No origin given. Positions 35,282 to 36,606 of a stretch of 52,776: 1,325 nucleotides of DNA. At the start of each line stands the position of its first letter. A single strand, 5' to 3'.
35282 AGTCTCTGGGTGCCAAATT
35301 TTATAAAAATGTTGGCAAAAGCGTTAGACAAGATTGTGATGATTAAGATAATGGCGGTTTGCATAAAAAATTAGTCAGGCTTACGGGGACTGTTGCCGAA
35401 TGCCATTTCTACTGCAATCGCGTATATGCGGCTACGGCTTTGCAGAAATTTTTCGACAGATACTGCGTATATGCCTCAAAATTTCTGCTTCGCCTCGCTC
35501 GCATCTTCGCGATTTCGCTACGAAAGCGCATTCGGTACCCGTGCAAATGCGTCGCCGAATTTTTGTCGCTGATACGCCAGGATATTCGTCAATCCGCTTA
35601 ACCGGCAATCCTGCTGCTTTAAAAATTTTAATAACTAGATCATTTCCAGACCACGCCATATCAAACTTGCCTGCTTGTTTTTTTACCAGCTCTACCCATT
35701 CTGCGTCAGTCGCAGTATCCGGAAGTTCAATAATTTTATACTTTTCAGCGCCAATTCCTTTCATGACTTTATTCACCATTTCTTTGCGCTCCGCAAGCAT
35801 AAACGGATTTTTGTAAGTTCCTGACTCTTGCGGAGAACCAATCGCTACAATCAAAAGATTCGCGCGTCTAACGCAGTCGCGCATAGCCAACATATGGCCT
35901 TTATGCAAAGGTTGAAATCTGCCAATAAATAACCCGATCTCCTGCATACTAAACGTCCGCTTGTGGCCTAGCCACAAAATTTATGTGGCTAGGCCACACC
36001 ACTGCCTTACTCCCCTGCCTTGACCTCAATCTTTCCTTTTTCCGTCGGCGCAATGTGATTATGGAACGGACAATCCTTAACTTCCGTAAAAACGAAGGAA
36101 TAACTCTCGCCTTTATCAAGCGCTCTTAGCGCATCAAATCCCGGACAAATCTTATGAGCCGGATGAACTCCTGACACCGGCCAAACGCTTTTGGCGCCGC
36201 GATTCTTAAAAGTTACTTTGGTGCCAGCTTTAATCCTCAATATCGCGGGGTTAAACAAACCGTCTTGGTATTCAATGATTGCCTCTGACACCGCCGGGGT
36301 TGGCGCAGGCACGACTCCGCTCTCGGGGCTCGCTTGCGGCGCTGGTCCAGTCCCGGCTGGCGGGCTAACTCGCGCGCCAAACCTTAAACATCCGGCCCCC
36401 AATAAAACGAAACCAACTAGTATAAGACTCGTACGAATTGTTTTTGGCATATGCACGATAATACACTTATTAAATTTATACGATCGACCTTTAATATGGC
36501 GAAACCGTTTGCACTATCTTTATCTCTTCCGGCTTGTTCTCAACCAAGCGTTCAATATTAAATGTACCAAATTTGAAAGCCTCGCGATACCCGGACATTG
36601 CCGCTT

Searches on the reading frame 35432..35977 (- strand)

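Call 58: search_protein_families(library=pfam, proteins=[window:35432-35977:-], max_evalue=0.001)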
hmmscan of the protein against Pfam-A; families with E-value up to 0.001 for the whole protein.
window:35432-35977:- (181 aa): 1 family
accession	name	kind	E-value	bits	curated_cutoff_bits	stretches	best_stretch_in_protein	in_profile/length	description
PF01467.32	CTP_transf_like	-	3.8e-14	53.5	21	1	16-143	1-133/133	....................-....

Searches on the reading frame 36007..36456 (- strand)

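Call 58: search_protein_families(library=pfam, proteins=[window:36007-36456:-], max_evalue=0.001)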
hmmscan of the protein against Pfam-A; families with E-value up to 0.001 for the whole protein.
window:36007-36456:- (149 aa): 1 family
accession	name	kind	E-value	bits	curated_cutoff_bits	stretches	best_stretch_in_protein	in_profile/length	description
PF13473.12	Cupredoxin_1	-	0.00067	20.1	27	0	57-90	21-56/104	Cupredoxin-like domain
